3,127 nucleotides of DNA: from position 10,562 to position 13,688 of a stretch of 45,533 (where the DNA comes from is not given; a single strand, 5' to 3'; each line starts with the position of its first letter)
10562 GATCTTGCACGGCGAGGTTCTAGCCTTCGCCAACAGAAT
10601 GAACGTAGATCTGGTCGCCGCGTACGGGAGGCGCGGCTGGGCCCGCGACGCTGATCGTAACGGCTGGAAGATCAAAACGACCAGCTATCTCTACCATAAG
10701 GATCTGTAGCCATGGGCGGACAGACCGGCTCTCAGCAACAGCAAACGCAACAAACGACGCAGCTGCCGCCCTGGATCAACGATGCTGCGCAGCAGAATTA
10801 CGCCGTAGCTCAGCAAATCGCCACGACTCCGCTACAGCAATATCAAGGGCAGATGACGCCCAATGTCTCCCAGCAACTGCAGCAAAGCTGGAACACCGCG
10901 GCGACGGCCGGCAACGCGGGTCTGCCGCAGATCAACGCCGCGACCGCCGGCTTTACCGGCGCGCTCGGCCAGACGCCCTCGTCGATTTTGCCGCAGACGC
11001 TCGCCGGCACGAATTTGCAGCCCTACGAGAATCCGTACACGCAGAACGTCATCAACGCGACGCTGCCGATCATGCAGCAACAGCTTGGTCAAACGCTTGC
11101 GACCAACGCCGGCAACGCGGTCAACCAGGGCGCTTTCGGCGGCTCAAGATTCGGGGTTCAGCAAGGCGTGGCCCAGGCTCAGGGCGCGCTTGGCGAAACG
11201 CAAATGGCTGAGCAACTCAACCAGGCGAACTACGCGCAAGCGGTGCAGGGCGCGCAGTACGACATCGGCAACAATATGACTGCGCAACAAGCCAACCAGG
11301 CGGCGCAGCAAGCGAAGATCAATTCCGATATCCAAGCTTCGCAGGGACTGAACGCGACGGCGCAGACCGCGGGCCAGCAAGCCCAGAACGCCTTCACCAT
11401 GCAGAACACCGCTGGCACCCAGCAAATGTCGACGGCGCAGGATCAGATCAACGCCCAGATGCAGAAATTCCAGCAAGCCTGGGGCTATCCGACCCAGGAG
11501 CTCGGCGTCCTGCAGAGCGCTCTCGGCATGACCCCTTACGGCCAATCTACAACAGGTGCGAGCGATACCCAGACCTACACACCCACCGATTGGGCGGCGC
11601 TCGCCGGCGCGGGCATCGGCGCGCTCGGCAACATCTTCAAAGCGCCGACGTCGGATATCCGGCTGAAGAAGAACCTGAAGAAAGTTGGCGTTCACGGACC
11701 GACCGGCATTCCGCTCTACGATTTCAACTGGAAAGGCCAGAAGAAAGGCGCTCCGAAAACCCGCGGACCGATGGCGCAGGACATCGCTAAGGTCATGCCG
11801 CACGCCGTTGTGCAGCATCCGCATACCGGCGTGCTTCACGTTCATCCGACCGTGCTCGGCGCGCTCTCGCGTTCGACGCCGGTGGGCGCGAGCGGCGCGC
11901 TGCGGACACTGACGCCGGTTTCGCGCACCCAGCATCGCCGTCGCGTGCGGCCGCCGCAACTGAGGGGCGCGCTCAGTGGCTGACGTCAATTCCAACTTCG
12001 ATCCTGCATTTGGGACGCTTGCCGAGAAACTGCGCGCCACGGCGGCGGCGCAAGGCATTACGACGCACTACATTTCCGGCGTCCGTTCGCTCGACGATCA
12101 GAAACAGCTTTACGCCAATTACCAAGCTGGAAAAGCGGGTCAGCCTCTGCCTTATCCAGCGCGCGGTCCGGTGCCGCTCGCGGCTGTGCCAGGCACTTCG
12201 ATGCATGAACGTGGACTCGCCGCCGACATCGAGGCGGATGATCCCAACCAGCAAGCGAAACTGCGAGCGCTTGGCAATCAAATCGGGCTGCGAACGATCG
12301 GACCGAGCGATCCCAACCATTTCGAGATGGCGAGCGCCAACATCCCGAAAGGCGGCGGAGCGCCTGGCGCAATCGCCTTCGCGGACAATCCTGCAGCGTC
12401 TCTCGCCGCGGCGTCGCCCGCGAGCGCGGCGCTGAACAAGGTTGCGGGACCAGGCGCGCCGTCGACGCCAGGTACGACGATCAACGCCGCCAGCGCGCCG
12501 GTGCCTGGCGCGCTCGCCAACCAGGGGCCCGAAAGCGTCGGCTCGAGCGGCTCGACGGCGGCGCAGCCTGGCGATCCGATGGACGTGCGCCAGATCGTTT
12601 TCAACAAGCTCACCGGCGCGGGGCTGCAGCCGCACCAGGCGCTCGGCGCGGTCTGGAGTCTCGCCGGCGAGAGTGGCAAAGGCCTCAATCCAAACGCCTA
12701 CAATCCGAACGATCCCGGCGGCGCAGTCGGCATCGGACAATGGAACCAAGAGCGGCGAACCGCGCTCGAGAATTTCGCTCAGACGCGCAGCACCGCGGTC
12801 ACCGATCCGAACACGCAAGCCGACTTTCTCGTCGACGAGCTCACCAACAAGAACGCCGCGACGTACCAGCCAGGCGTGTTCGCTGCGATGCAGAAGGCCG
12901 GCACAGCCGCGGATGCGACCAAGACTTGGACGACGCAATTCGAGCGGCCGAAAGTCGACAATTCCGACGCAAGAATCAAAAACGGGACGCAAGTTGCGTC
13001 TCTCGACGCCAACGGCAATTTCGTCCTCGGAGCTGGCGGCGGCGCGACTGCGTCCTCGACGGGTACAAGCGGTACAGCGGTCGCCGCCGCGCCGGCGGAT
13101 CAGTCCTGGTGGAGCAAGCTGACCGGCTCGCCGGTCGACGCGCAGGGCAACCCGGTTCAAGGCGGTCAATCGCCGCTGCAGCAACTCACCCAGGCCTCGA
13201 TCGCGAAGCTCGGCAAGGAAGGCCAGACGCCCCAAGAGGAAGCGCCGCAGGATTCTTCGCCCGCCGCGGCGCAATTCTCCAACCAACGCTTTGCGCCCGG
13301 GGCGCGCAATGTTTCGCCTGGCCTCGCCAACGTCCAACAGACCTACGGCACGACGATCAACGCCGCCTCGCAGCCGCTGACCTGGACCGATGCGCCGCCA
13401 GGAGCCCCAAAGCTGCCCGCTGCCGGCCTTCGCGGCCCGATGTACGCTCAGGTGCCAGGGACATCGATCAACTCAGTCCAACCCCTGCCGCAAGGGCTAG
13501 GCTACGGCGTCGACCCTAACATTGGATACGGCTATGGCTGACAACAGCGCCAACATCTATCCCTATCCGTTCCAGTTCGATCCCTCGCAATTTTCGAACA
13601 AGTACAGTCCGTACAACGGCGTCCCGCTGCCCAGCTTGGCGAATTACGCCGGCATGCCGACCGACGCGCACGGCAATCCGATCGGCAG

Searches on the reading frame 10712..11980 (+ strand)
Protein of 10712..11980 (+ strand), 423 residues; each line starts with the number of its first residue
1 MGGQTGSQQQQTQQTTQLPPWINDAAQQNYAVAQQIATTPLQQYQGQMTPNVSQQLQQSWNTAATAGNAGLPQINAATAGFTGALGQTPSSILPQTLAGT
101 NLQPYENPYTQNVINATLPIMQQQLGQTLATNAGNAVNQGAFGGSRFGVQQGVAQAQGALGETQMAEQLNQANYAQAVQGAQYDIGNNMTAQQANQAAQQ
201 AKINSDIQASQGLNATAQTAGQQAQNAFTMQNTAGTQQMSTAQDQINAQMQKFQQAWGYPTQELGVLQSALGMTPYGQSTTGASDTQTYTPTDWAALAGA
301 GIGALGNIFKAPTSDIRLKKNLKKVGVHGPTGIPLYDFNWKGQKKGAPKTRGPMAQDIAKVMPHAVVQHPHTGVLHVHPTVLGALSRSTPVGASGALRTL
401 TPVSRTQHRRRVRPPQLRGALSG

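Call 22: search_protein_families(library=phrogs, proteins=[window:10712-11980:+], max_evalue=0.001)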
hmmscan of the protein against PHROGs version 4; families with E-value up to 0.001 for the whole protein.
window:10712-11980:+ (423 aa): 1 family
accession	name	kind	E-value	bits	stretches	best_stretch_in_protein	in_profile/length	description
phrog_4287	-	DNA, RNA and nucleotide metabolism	4.1e-32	112.9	1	4-385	3-389/392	DNA ejection protein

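Call 23: search_protein_families(library=pfam, proteins=[window:10712-11980:+], max_evalue=0.01)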
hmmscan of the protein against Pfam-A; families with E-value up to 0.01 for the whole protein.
window:10712-11980:+ (423 aa): 1 family
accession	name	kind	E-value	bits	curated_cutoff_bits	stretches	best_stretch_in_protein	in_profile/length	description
PF13884.11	Peptidase_S74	-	3.8e-09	37.1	22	1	314-366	1-57/58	Chaperone of endosialidase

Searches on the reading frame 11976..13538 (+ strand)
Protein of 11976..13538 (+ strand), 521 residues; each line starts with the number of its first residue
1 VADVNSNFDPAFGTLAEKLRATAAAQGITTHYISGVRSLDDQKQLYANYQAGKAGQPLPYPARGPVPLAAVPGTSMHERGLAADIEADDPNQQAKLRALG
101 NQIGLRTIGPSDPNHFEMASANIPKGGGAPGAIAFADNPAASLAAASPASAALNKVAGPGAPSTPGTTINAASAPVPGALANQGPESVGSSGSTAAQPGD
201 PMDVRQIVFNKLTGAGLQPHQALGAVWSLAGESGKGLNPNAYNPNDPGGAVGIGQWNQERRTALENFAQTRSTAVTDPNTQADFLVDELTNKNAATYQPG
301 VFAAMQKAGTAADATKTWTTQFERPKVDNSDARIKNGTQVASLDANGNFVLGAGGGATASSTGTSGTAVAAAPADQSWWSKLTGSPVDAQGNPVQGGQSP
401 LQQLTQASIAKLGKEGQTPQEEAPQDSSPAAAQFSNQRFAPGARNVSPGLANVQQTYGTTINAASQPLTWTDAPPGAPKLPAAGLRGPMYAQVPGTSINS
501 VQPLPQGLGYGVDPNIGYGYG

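Call 22: search_protein_families(library=phrogs, proteins=[window:11976-13538:+], max_evalue=0.001)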
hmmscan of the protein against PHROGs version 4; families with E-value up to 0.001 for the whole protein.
window:11976-13538:+ (521 aa): 5 families
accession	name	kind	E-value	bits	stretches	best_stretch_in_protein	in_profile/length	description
phrog_9570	-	tail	3.6e-16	60.2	1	171-419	442-672/689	tail length tape measure protein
phrog_8949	-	unknown function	1.2e-15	59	1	190-362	323-487/557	-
phrog_24249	-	tail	2.6e-09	37.5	1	201-336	9-141/739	tail protein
phrog_16823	-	tail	2.7e-05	22.7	1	8-123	948-1056/1948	tail length tape measure protein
phrog_20388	-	lysis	0.00062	19.9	0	251-335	78-158/527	endolysin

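Call 23: search_protein_families(library=pfam, proteins=[window:11976-13538:+], max_evalue=0.01)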
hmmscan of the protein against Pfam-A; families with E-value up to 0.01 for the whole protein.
window:11976-13538:+ (521 aa): 2 families
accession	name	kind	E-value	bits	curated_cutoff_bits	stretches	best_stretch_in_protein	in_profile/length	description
PF18013.6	Phage_lysozyme2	-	7.6e-26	91.4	28.2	1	205-341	3-137/140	Phage tail lysozyme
PF02557.22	VanY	-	4e-10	40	25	1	14-97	10-85/132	D-alanyl-D-alanine carboxypeptidase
